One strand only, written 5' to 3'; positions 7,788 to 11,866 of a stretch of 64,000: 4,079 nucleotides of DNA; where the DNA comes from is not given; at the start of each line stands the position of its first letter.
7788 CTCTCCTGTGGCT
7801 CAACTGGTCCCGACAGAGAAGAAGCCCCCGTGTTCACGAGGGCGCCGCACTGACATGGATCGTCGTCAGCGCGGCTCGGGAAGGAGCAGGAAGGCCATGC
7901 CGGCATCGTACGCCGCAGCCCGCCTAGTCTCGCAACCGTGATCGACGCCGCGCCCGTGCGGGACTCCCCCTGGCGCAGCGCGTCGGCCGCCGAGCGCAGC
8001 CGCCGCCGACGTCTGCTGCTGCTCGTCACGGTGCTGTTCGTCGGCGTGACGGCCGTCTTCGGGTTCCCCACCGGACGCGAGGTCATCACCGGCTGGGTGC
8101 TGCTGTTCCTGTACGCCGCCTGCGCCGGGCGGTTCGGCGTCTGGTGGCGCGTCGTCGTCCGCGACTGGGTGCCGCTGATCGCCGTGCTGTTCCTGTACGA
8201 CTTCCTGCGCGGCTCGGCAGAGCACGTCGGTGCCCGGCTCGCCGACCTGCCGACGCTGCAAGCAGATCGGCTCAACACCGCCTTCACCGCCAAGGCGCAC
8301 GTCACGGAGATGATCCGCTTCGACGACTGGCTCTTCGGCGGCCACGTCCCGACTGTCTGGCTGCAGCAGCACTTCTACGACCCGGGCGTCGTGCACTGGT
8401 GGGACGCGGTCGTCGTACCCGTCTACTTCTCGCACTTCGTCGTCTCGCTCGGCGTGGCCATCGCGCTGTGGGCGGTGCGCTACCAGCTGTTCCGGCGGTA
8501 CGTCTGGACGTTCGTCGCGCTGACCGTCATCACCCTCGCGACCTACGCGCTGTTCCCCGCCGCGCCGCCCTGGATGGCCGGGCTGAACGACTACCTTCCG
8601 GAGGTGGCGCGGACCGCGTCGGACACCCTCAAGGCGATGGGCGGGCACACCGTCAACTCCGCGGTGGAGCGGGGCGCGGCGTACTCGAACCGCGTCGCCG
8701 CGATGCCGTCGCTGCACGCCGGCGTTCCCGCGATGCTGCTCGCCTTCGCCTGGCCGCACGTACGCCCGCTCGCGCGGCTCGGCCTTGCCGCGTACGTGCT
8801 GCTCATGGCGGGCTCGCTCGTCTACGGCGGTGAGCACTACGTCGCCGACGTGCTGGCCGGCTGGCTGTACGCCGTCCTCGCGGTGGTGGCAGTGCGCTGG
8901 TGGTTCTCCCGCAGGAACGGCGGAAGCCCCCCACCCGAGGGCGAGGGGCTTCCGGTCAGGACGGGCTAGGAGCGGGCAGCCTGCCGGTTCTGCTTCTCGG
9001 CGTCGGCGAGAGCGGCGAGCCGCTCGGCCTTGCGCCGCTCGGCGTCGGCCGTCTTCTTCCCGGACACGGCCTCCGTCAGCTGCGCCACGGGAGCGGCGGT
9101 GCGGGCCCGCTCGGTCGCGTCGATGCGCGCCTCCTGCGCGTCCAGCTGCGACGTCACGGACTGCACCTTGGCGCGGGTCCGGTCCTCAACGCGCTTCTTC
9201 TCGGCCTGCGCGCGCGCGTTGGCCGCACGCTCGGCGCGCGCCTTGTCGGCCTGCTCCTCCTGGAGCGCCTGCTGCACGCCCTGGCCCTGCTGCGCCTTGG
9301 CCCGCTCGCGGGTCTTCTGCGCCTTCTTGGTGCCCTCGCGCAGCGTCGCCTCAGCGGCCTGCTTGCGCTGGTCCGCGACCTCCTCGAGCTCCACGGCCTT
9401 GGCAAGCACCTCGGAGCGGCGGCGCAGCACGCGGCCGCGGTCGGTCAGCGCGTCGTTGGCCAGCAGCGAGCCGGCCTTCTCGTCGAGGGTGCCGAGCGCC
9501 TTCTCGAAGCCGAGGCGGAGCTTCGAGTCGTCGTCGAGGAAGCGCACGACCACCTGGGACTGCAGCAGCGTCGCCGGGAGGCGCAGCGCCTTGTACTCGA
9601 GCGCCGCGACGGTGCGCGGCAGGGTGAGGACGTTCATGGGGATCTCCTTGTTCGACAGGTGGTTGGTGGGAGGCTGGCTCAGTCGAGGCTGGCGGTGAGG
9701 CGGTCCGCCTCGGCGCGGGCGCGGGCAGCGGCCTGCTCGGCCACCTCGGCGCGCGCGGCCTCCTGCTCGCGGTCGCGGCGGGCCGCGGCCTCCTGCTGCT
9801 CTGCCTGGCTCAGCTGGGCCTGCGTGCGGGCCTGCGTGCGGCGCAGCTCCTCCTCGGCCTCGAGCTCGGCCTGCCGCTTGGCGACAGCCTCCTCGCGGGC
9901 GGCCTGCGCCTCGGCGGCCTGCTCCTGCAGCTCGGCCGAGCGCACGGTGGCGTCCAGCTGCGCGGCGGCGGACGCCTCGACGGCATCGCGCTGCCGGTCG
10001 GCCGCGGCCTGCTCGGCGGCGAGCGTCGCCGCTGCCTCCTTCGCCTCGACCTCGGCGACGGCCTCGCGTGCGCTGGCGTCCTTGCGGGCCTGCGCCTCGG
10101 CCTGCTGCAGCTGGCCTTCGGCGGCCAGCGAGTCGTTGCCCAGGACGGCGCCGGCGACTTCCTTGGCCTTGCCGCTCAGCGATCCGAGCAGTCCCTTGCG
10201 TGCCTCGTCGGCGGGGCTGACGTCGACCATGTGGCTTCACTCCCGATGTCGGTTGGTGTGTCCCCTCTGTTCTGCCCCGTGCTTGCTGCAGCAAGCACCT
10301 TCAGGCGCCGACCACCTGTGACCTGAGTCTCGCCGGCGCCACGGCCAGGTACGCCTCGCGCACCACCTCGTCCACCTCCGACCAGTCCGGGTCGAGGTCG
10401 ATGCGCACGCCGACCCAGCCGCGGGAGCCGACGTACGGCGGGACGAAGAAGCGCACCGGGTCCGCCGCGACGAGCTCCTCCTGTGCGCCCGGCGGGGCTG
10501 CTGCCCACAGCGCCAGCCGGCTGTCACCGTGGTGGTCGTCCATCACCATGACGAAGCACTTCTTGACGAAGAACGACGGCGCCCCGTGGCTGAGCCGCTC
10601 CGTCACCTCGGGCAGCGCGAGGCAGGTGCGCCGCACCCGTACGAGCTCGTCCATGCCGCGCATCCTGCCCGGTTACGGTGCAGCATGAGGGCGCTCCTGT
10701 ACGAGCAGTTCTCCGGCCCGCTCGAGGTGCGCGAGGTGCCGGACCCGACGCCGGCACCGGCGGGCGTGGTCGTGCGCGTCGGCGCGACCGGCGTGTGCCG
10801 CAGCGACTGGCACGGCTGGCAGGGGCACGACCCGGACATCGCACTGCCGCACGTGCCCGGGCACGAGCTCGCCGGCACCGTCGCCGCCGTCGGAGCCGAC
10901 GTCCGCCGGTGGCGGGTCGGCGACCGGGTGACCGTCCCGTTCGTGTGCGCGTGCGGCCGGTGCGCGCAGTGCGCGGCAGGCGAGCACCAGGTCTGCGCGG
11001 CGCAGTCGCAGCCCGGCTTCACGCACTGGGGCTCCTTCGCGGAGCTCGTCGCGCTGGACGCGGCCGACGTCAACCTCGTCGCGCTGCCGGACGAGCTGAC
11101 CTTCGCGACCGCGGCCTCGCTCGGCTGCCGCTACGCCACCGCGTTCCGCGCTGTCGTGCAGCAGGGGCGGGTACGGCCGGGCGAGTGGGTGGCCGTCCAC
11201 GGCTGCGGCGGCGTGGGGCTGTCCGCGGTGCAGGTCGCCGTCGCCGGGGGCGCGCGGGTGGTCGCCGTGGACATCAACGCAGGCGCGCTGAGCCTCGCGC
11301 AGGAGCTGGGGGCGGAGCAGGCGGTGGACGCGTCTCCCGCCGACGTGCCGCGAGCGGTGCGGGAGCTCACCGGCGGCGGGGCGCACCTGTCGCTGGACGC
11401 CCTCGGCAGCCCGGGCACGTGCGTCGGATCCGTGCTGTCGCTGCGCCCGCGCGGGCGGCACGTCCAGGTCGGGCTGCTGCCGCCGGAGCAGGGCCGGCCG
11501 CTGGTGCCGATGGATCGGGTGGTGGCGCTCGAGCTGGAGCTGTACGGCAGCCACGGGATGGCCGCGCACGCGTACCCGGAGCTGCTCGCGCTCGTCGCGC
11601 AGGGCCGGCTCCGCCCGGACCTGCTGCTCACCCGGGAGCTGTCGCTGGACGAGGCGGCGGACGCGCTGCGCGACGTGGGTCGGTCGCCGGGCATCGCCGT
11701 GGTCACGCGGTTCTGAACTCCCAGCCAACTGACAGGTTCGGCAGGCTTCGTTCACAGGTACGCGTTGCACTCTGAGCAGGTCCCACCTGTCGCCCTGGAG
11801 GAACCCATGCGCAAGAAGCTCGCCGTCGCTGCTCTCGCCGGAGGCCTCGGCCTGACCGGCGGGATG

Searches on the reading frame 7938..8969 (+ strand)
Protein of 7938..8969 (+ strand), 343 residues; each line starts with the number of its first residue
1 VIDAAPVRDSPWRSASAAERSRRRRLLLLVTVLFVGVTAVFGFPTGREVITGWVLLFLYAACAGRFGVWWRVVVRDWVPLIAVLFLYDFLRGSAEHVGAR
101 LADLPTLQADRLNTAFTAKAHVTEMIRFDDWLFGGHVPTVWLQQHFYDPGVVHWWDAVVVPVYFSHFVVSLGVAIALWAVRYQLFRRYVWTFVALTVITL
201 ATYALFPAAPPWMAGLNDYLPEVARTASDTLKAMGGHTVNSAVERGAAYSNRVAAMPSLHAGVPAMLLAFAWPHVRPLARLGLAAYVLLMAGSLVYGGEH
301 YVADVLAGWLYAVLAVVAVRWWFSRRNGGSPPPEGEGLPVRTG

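Call 70: search_protein_families(library=pfam, proteins=[window:7938-8969:+], max_evalue=0.00001)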
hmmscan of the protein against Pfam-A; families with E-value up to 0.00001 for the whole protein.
window:7938-8969:+ (343 aa): 2 families
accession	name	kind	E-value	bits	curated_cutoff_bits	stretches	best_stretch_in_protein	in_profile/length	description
PF14378.12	PAP2_3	-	1.2e-25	90.9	27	1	124-317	2-189/190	PAP2 superfamily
PF01569.27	PAP2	-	1.9e-07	31.3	27.2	1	255-326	50-128/130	PAP2 superfamily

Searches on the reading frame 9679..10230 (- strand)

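Call 70: search_protein_families(library=pfam, proteins=[window:9679-10230:-], max_evalue=0.00001)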
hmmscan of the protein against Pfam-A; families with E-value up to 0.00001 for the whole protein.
window:9679-10230:- (183 aa): 1 family
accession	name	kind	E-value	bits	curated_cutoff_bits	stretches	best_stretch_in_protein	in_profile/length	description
PF05532.17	CsbD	-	5.3e-08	33.1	40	1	15-52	7-44/53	CsbD-like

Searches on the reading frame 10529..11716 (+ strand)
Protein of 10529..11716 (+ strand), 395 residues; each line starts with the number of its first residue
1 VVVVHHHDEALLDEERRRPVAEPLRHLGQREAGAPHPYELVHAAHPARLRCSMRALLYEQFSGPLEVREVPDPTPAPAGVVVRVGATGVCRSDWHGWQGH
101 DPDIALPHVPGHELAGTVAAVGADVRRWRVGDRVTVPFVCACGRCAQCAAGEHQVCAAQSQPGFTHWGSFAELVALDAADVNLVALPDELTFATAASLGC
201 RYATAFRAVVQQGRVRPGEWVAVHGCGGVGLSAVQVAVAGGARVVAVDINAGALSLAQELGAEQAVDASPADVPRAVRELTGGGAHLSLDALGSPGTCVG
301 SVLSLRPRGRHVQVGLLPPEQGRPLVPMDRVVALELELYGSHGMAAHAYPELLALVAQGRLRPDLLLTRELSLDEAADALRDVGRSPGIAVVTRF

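Call 70: search_protein_families(library=pfam, proteins=[window:10529-11716:+], max_evalue=0.00001)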
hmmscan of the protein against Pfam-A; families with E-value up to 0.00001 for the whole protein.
window:10529-11716:+ (395 aa): 3 families
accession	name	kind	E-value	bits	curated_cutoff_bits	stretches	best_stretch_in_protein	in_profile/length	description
PF08240.17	ADH_N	-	7.9e-28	97.2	23.5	1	78-187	3-103/104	Alcohol dehydrogenase GroES-like domain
PF00107.32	ADH_zinc_N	-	4.2e-27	95.1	31.8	1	228-357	1-128/129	Zinc-binding dehydrogenase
PF13602.12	ADH_zinc_N_2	-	2.9e-07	31.9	27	1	260-383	1-123/134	Zinc-binding dehydrogenase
